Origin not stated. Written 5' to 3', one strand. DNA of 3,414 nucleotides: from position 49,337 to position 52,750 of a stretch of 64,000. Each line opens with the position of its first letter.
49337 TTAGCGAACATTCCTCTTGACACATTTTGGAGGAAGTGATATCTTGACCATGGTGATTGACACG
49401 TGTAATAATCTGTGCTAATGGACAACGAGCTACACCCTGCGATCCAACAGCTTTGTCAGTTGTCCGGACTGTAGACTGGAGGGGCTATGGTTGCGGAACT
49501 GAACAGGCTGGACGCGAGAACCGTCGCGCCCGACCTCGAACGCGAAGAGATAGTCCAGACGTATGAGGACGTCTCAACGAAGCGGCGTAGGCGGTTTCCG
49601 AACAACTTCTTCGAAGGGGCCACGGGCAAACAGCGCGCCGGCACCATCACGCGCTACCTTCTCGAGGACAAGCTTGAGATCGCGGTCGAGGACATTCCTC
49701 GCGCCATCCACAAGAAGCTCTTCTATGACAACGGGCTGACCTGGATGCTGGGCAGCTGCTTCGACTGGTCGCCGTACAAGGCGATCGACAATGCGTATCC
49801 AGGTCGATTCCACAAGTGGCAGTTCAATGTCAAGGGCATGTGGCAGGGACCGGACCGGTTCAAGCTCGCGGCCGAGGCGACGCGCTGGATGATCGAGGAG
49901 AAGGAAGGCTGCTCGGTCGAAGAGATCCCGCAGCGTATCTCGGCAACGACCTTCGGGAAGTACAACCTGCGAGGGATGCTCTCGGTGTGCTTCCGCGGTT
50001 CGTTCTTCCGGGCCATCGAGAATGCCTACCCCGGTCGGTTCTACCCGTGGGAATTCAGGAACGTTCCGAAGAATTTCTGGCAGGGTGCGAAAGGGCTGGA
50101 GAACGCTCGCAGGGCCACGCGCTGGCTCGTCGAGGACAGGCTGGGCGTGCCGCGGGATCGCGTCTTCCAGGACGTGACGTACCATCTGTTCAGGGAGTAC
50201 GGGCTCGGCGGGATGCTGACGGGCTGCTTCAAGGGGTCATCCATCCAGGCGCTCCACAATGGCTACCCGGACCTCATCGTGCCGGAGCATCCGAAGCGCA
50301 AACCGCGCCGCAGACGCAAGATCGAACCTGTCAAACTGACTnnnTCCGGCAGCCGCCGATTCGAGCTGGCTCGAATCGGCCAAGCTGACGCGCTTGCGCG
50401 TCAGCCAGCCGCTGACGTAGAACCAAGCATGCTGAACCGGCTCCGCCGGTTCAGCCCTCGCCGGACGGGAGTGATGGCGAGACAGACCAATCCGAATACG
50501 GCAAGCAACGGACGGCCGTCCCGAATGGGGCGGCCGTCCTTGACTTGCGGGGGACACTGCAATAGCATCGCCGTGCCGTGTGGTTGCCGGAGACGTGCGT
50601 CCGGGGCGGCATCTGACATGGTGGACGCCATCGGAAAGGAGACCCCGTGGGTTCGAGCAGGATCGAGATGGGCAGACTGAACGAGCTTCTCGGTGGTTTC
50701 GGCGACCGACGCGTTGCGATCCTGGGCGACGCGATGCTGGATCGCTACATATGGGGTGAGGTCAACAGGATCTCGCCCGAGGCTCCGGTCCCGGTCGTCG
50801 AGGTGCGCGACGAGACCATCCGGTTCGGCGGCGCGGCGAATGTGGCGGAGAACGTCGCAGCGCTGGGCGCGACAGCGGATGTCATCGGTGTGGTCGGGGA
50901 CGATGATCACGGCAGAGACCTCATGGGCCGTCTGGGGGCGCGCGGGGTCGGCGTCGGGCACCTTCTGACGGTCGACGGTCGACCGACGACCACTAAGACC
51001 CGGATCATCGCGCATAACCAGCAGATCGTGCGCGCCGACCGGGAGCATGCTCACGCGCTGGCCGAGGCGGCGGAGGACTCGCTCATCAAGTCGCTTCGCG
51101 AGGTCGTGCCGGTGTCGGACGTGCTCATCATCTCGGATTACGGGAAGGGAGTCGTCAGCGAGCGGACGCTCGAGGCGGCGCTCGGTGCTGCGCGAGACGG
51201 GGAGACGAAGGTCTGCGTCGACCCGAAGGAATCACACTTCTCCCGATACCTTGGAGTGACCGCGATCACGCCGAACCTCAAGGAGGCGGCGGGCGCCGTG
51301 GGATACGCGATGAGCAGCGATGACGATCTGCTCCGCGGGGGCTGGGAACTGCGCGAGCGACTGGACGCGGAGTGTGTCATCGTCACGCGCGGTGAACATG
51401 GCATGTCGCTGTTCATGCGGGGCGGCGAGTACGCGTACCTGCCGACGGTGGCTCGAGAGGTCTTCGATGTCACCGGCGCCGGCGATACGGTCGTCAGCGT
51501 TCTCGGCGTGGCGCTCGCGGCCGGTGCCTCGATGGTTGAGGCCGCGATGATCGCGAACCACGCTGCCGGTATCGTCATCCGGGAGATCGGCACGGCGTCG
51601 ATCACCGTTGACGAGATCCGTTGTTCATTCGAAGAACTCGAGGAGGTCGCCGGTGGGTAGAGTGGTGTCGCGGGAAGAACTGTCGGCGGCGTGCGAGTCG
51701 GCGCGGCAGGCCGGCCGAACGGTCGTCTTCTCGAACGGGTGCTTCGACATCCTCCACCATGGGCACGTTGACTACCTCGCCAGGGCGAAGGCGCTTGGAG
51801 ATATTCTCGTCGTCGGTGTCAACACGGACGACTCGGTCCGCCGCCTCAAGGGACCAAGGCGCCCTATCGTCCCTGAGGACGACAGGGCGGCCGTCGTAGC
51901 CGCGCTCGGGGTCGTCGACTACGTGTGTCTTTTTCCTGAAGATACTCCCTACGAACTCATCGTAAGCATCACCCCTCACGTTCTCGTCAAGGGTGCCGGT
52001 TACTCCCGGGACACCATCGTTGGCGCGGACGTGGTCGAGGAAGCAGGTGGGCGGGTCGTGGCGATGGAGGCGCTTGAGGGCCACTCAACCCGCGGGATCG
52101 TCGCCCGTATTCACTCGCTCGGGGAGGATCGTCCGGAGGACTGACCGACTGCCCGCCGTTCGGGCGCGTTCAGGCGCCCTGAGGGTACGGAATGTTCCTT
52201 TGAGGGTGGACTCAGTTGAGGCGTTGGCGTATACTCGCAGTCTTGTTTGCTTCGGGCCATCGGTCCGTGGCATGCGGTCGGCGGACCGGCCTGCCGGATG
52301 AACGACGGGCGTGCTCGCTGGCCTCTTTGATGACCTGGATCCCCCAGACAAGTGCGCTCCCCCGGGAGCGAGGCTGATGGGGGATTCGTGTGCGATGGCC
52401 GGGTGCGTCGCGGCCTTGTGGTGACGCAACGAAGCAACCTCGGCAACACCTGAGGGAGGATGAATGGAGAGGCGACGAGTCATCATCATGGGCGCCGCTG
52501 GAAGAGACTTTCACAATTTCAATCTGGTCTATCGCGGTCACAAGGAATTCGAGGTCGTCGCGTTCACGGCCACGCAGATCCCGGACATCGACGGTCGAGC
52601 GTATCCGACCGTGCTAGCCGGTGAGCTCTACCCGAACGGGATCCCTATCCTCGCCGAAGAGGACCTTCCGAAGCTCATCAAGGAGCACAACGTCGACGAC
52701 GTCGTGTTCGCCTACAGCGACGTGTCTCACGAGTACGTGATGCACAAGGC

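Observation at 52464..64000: Single ~11.5+ kb amino-acid energy-conservation operon: ArcE-like, SucCD, KorDABC, Ndk, Bfu/NfnABC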

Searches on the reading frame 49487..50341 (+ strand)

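Call 12: search_protein_families(library=pfam, proteins=[window:49487-50341:+])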
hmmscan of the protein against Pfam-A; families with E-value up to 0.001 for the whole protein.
window:49487-50341:+ (285 aa): 1 family
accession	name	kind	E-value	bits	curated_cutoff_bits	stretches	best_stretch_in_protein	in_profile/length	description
PF13255.11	DUF4046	-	0.00082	20.3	22.8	0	22-81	1-62/90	Protein of unknown function (DUF4046)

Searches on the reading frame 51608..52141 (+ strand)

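Call 12: search_protein_families(library=pfam, proteins=[window:51608-52141:+])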
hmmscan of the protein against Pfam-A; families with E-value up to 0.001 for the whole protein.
window:51608-52141:+ (178 aa): 1 family
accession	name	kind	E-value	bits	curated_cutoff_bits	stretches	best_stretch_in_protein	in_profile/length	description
PF01467.32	CTP_transf_like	-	2.4e-16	60.6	21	1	43-142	3-98/133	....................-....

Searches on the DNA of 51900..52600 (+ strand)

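Call 55: search_rna_families(source=window, start=51900, end=52600, threshold=evalue, max_evalue=10, show_alignments=3)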
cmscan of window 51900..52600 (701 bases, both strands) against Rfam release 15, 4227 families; matches with E-value up to 10: 2.
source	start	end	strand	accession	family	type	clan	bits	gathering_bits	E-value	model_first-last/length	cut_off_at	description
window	51928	51951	-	RF01962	RMST_1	Gene; lncRNA;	-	15.8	40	0.44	1-61/61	no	Rhabdomyosarcoma 2 associated transcript conserved region 1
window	52328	52379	+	RF01138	sR23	Gene; snRNA; snoRNA; CD-box;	-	13.4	45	1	1-54/54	no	Small nucleolar RNA sR23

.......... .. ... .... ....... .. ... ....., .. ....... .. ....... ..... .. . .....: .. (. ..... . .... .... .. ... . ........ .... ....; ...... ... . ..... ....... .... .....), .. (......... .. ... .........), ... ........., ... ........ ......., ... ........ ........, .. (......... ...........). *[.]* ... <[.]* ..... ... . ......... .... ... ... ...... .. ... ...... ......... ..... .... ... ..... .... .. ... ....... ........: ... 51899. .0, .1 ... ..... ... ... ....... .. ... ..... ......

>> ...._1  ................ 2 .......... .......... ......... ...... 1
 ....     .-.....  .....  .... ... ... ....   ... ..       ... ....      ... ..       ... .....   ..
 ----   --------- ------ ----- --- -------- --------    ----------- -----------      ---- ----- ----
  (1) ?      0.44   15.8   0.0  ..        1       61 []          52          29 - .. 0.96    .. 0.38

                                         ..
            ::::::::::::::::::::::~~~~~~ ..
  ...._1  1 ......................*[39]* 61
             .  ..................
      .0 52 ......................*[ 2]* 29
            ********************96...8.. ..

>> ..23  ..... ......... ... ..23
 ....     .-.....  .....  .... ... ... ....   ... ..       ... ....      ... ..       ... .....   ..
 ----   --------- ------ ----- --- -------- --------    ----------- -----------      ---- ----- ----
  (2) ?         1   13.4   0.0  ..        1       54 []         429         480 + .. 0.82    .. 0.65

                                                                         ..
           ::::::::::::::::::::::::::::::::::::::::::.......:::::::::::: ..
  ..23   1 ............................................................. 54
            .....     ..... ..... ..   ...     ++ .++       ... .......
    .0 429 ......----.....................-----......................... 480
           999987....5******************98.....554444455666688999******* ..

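Call 79: build_rna_model(alignment_id=A5)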
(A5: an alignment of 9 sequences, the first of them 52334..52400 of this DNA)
Model R1 built from alignment A5 (9 sequences, 77 columns); structure: RNAalifold consensus.
model positions 67; base pairs 10; branch points 0; effective number of sequences 8.36; information 0.838 bits per position. Calibrated on 0.2 Mb of random sequence (short: E-values are rough).
structure used (alignment columns):
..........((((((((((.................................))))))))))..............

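Call 80: search_with_rna_model(model_id=R1, sources=[window, L006, L008, L009, L011, L018, L019, L025, L026, L029, L034, L049, L052, L082, L094, L095, L096, L104, L106, L108, L109, L117, L138, L140, L148, L167, L010, L012, L013, L014, L020, L021, L023, L024, L028, L032, L033, L035, L036, L037, L041, L042, L044, L045, L046, L047, L053, L054, L057, L059, L060, L062, L064, L065, L068, L070, L073, L083, L090, L092, L097, L101, L115, L134, L147, L155, L157, L001, L002, L003, L004, L088, L170, L171, L172], max_evalue=1)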
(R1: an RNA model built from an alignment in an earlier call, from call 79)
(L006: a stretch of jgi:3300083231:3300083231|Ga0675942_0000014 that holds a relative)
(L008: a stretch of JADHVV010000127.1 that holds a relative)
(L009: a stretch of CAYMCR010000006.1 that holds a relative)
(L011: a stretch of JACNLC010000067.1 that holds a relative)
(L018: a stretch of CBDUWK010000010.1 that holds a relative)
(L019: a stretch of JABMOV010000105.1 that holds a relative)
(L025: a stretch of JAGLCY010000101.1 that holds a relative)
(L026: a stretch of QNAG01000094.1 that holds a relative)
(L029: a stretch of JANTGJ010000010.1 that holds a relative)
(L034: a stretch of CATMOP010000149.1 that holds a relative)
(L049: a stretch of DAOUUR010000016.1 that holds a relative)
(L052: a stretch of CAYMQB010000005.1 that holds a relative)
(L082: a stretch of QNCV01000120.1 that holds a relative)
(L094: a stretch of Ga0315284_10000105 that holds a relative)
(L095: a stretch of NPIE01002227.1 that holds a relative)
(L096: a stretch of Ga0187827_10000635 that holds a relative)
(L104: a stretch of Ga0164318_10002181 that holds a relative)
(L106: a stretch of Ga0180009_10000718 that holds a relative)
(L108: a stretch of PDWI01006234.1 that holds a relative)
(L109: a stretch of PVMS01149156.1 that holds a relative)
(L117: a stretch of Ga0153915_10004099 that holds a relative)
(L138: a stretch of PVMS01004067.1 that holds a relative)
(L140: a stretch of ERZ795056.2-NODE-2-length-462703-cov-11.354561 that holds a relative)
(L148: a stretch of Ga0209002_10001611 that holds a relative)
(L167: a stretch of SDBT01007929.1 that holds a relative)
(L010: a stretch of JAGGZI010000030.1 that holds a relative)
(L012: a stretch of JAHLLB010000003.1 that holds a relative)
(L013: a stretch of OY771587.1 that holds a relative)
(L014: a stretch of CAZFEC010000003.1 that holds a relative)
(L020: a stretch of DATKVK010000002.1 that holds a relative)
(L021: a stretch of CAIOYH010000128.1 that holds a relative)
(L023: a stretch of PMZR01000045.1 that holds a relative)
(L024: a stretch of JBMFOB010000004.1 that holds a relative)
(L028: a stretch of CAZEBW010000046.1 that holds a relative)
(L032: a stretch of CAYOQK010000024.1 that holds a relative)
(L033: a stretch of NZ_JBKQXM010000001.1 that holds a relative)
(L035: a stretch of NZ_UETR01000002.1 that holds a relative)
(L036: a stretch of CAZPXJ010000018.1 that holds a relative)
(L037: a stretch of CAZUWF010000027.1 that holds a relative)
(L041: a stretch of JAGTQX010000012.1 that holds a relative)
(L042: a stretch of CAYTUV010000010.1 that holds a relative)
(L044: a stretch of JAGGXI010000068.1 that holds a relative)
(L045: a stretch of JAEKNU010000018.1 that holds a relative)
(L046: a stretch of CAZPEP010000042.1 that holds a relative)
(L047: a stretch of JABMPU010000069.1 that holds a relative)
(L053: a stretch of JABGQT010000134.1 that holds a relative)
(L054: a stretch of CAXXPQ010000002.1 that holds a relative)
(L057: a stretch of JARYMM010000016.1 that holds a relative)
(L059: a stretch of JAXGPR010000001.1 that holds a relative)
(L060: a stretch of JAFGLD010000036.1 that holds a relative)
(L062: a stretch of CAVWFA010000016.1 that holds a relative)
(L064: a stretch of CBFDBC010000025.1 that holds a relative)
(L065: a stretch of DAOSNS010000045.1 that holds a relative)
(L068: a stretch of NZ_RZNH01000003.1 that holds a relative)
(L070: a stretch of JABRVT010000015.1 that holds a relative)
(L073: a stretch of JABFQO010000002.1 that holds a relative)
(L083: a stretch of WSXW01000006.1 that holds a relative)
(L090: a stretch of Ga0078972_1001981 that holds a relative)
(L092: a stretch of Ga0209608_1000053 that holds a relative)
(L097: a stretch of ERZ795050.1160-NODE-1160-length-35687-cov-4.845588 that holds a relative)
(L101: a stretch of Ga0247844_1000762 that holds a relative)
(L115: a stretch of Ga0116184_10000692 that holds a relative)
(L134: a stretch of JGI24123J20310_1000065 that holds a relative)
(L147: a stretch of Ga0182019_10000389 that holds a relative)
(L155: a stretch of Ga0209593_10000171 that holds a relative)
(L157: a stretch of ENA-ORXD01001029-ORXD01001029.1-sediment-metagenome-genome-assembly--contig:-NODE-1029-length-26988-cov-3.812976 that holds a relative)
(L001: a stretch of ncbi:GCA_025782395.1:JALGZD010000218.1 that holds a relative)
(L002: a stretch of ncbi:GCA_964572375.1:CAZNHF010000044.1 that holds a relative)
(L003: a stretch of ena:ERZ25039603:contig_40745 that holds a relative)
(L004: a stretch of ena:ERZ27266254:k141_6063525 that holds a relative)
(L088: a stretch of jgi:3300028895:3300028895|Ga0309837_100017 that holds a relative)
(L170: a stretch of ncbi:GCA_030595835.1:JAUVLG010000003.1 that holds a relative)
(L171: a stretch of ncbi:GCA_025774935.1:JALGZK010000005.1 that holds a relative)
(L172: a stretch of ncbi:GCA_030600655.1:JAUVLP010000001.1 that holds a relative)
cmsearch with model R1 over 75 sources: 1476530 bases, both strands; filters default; matches with E-value up to 1: 9.
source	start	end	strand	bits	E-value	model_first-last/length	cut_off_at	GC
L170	9873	9939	+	74.5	5.7e-16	1-67/67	no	0.67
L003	9865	9931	+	73.6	9.8e-16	1-67/67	no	0.69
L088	662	731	+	73.4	1.1e-15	1-67/67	no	0.66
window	52332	52400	+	73.2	1.2e-15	1-67/67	no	0.68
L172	9871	9937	+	72.6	1.8e-15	1-67/67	no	0.58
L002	3876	3943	+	70.5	5.9e-15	1-67/67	no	0.65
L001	9870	9937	+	66.7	5.7e-14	1-67/67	no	0.56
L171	9856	9920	+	52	3.6e-10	1-67/67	no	0.71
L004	9896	9957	+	38.9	9.2e-07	1-67/67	no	0.76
